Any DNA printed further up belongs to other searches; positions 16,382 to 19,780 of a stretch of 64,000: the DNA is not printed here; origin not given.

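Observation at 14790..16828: Mini-island in the 3' end of the RND permease gene: ~140-bp direct repeat, replacement gene end, displaced decayed old end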

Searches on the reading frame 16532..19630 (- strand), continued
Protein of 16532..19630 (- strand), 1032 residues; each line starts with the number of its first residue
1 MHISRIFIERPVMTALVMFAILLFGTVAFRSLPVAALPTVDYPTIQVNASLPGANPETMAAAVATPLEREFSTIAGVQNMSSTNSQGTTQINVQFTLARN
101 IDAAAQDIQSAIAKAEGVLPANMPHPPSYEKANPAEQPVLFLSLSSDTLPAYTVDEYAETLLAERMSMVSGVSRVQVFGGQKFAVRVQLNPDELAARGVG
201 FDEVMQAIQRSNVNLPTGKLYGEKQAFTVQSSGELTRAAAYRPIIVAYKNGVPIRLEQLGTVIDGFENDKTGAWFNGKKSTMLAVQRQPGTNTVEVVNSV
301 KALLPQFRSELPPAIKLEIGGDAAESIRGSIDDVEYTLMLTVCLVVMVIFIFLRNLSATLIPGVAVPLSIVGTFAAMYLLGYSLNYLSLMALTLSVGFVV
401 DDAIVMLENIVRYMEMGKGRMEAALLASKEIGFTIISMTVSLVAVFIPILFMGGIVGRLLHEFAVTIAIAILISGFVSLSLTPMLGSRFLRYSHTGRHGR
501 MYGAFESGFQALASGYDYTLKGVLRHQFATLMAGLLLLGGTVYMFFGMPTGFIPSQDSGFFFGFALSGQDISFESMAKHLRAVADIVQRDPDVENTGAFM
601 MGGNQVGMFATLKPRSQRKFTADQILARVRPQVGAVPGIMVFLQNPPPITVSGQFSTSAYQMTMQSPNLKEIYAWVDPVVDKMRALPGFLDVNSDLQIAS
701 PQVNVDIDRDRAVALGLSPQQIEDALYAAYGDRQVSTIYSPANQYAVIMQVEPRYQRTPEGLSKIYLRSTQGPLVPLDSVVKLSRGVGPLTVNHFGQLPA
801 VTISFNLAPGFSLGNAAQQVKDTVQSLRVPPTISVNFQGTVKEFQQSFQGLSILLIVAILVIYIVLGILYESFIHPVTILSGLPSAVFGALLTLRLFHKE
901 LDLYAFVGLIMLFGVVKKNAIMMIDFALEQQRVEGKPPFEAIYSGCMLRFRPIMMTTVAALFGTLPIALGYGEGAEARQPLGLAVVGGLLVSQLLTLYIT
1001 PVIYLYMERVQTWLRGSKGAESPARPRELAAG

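Call 37: find_encoding_contigs(protein=P0097, flank=6000, max_places=2)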
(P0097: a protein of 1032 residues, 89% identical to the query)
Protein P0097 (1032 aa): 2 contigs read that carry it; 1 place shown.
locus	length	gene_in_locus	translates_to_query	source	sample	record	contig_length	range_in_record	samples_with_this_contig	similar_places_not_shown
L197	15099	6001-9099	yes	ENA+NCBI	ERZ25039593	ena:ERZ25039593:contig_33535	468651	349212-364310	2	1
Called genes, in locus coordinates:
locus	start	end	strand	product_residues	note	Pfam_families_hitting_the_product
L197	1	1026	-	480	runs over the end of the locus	-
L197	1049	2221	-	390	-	-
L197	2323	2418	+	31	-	-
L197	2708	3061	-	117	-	-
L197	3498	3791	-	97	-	PF02810:SEC-C (weak)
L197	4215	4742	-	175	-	PF12867:DinB_2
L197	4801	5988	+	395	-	PF25917:BSH_RND, PF25944:Beta-barrel_RND, PF25954:Beta-barrel_RND_2, PF25967:RND-MFP_C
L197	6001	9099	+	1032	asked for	PF00873:ACR_tran, PF03176:MMPL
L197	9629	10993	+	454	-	-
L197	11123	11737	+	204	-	PF00873:ACR_tran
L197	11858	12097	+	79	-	-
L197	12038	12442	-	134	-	PF08818:DUF1801 (weak)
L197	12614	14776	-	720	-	-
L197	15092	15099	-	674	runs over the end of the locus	-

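Call 43: find_encoding_contigs(protein=P0091, flank=8000, max_places=1)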
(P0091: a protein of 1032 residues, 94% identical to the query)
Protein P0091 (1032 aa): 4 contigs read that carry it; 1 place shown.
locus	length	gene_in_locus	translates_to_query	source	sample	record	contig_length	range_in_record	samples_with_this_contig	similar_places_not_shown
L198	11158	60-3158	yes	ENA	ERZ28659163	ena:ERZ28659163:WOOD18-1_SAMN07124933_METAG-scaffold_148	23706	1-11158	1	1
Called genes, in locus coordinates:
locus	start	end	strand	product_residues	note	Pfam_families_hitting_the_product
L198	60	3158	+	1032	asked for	PF00873:ACR_tran, PF03176:MMPL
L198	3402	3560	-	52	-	-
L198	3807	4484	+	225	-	-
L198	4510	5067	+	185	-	PF00293:NUDIX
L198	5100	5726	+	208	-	PF00873:ACR_tran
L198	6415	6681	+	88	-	-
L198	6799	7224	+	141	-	PF13470:PIN_3 (weak)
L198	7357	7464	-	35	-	-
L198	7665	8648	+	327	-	-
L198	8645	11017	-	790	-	PF00034:Cytochrom_C (weak), PF13442:Cytochrome_CBB3, PF01011:PQQ, PF13360:PQQ_2, PF13570:Beta-prop_ACSF4 (faint), PF25293:Beta-prop_EMC1_N (faint), PF13360:PQQ_2, PF01011:PQQ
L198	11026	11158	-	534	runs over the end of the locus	PF02543:Carbam_trans_N, PF16861:Carbam_trans_C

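Call 44: find_encoding_contigs(protein=P0099, flank=8000, max_places=1)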
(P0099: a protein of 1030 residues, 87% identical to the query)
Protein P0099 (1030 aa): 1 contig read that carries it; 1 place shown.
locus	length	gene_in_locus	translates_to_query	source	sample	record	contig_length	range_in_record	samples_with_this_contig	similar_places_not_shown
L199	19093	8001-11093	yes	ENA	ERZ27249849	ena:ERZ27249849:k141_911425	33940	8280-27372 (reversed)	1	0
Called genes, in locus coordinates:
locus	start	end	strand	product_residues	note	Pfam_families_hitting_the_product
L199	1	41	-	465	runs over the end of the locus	PF13520:AA_permease_2, PF00324:AA_permease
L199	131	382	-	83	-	-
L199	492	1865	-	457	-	-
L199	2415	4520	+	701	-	PF00672:HAMP, PF08448:PAS_4 (faint), PF00512:HisKA, PF02518:HATPase_c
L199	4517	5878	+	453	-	PF00072:Response_reg, PF00158:Sigma54_activat, PF14532:Sigma54_activ_2, PF00004:AAA (weak), PF07728:AAA_5, PF25601:AAA_lid_14, PF02954:HTH_8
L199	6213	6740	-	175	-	PF04978:MST (weak), PF12867:DinB_2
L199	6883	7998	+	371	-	PF25917:BSH_RND, PF25876:HH_MFP_RND (faint), PF25944:Beta-barrel_RND, PF25954:Beta-barrel_RND_2, PF25967:RND-MFP_C, PF25989:YknX_C (weak)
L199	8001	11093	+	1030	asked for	PF00873:ACR_tran, PF03176:MMPL (weak)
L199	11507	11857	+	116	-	-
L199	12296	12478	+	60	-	-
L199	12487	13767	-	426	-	PF07690:MFS_1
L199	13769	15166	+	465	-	PF01212:Beta_elim_lyase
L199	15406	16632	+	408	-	PF13360:PQQ_2 (weak), PF13570:Beta-prop_ACSF4 (faint), PF13360:PQQ_2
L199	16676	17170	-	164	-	-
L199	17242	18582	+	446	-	PF00083:Sugar_tr, PF07690:MFS_1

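Call 45: find_encoding_contigs(protein=P0109, flank=8000, max_places=1)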
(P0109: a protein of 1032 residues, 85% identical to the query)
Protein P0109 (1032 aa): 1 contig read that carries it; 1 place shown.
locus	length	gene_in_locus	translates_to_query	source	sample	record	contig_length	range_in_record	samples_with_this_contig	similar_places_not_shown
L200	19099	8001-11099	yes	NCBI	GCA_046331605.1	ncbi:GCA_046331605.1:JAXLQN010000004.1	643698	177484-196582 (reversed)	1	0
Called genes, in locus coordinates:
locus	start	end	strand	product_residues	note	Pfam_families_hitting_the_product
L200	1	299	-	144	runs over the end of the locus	PF01592:NifU_N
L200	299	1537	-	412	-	PF00155:Aminotran_1_2, PF00266:Aminotran_5, PF01212:Beta_elim_lyase (weak)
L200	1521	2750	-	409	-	PF19295:SufBD_N, PF01458:SUFBD_core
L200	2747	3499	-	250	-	PF02463:SMC_N (faint), PF00005:ABC_tran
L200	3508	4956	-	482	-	PF19295:SufBD_N, PF01458:SUFBD_core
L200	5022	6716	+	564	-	PF00920:ILVD_EDD_N, PF24877:ILV_EDD_C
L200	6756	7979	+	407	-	PF25917:BSH_RND, PF25944:Beta-barrel_RND, PF25954:Beta-barrel_RND_2, PF25967:RND-MFP_C, PF25989:YknX_C (weak)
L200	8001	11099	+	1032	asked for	PF00873:ACR_tran, PF03176:MMPL (weak)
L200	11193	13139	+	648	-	PF07452:CHRD (faint)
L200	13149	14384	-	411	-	-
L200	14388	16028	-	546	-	PF01839:FG-GAP (faint), PF13517:FG-GAP_3, PF07593:UnbV_ASPIC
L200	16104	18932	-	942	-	PF25183:OMP_b-brl_4, PF00593:TonB_dep_Rec_b-barrel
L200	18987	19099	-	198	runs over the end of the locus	PF13620:CarboxypepD_reg, PF13715:CarbopepD_reg_2 (weak)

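Call 48: search_protein_families(library=padloc, proteins=[L193:9331-10419:+, L193:10370-11002:+, L197:9629-10993:+, L198:3807-4484:+, L198:4510-5067:+, L198:6415-6681:+, L198:6799-7224:+], max_evalue=0.01)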
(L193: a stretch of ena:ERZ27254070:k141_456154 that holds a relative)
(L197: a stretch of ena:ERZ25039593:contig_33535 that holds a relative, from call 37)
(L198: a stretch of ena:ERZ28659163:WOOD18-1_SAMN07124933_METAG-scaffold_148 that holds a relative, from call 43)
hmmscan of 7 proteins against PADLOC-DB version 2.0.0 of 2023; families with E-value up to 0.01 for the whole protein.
L193:9331-10419:+ (362 aa): 1 family
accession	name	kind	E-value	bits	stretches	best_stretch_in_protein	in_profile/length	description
PDLC02373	dCTPase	-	0.0035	14.3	1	68-120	454-497/630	-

L193:10370-11002:+ (210 aa): 0 families

L197:9629-10993:+ (454 aa): 0 families

L198:3807-4484:+ (225 aa): 0 families

L198:4510-5067:+ (185 aa): 1 family
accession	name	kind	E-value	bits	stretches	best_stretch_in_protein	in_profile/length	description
PDLC04899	PDC-S07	-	0.0089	13.7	1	35-65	32-62/135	-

L198:6415-6681:+ (88 aa): 0 families

L198:6799-7224:+ (141 aa): 0 families

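Call 49: search_protein_families(library=pfam, proteins=[L197:9629-10993:+, L198:3807-4484:+, L198:6415-6681:+, L199:11507-11857:+, L193:9331-10419:+, L198:7665-8648:+], max_evalue=0.05)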
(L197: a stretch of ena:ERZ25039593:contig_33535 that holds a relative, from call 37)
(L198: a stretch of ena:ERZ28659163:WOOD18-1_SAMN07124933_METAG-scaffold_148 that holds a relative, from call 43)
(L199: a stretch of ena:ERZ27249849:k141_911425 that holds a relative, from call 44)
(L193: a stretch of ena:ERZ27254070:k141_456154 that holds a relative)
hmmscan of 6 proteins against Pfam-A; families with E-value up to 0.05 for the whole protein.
L197:9629-10993:+ (454 aa): 1 family
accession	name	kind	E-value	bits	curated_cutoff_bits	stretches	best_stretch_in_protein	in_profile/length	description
PF24684.1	Vgb_lyase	-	0.0013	18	50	0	260-360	32-121/290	Virginiamycin B lyase family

L198:3807-4484:+ (225 aa): 0 families

L198:6415-6681:+ (88 aa): 1 family
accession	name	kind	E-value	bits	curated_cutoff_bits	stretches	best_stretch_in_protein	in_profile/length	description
PF24701.1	DUF7664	-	0.032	14.8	27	1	29-72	16-59/98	Domain of unknown function (DUF7664)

L199:11507-11857:+ (116 aa): 3 families
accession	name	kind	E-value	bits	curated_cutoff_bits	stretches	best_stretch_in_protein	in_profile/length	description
PF11126.13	Phage_DsbA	-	0.0059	17.2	25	0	90-115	22-48/67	Transcriptional regulator DsbA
PF24701.1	DUF7664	-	0.011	16.3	27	1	56-99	15-58/98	Domain of unknown function (DUF7664)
PF01402.27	RHH_1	-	0.011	16.1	20.5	0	10-42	4-36/39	Ribbon-helix-helix protein, copG family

L193:9331-10419:+ (362 aa): 3 families
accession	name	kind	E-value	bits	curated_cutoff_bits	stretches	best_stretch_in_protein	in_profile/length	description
PF00383.29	dCMP_cyt_deam_1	-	8.3e-16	58.2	25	1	5-108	3-102/102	Cytidine and deoxycytidylate deaminase zinc-binding region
PF14437.12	MafB19-deam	-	7.4e-10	39.3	27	1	5-119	2-112/142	MafB19-like deaminase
PF18785.7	Inv-AAD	-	2.3e-07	31.2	26.5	1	71-132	52-116/129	Invertebrate-AID/APOBEC-deaminase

L198:7665-8648:+ (327 aa): 0 families

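Call 63: find_encoding_contigs(protein=P0125, flank=8000, max_places=2)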
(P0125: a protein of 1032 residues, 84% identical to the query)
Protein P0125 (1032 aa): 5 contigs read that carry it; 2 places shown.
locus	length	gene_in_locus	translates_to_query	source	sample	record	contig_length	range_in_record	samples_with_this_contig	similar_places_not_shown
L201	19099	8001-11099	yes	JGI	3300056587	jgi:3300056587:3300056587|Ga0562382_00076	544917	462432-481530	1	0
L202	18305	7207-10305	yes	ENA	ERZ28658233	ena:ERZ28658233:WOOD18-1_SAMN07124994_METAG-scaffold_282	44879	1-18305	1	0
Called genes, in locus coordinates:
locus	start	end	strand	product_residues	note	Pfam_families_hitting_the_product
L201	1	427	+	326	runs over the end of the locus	-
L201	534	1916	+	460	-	PF01546:Peptidase_M20, PF07687:M20_dimer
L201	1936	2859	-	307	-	PF11453:DUF2950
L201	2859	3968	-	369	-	PF11737:DUF3300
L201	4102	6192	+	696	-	PF00930:DPPIV_N (faint), PF26550:Tricorn_2nd (faint), PF07676:PD40 (faint), PF26549:Tricorn_N, PF00326:Peptidase_S9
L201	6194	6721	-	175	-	PF12867:DinB_2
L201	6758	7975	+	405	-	PF25917:BSH_RND, PF25876:HH_MFP_RND (weak), PF25944:Beta-barrel_RND, PF25954:Beta-barrel_RND_2, PF25967:RND-MFP_C, PF25975:CzcB_C (weak), PF25989:YknX_C (weak)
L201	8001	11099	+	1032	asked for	PF00873:ACR_tran, PF03176:MMPL (faint)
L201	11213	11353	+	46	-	-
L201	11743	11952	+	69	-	-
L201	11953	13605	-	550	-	PF01011:PQQ, PF13570:Beta-prop_ACSF4 (faint), PF13360:PQQ_2, PF01011:PQQ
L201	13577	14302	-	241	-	PF00034:Cytochrom_C (weak), PF13442:Cytochrome_CBB3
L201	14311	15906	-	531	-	PF02543:Carbam_trans_N, PF16861:Carbam_trans_C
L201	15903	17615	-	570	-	PF00749:tRNA-synt_1c, PF03950:tRNA-synt_1c_C, PF20974:tRNA-synt_1c_C2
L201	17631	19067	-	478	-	PF00749:tRNA-synt_1c, PF19269:Anticodon_2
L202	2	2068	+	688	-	?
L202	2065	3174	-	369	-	PF11737:DUF3300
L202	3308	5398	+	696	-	PF00930:DPPIV_N (faint), PF26550:Tricorn_2nd (faint), PF07676:PD40 (faint), PF26549:Tricorn_N, PF00326:Peptidase_S9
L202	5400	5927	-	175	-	PF12867:DinB_2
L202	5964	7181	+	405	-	PF25917:BSH_RND, PF25876:HH_MFP_RND (weak), PF25944:Beta-barrel_RND, PF25954:Beta-barrel_RND_2, PF25967:RND-MFP_C, PF25975:CzcB_C (weak), PF25989:YknX_C (weak)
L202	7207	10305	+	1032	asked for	PF00873:ACR_tran, PF03176:MMPL (faint)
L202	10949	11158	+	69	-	-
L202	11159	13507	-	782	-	PF00034:Cytochrom_C (weak), PF13442:Cytochrome_CBB3, PF01011:PQQ, PF13570:Beta-prop_ACSF4 (faint), PF13360:PQQ_2, PF01011:PQQ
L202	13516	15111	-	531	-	PF02543:Carbam_trans_N, PF16861:Carbam_trans_C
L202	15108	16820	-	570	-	PF00749:tRNA-synt_1c, PF03950:tRNA-synt_1c_C, PF20974:tRNA-synt_1c_C2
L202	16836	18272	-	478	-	PF00749:tRNA-synt_1c, PF19269:Anticodon_2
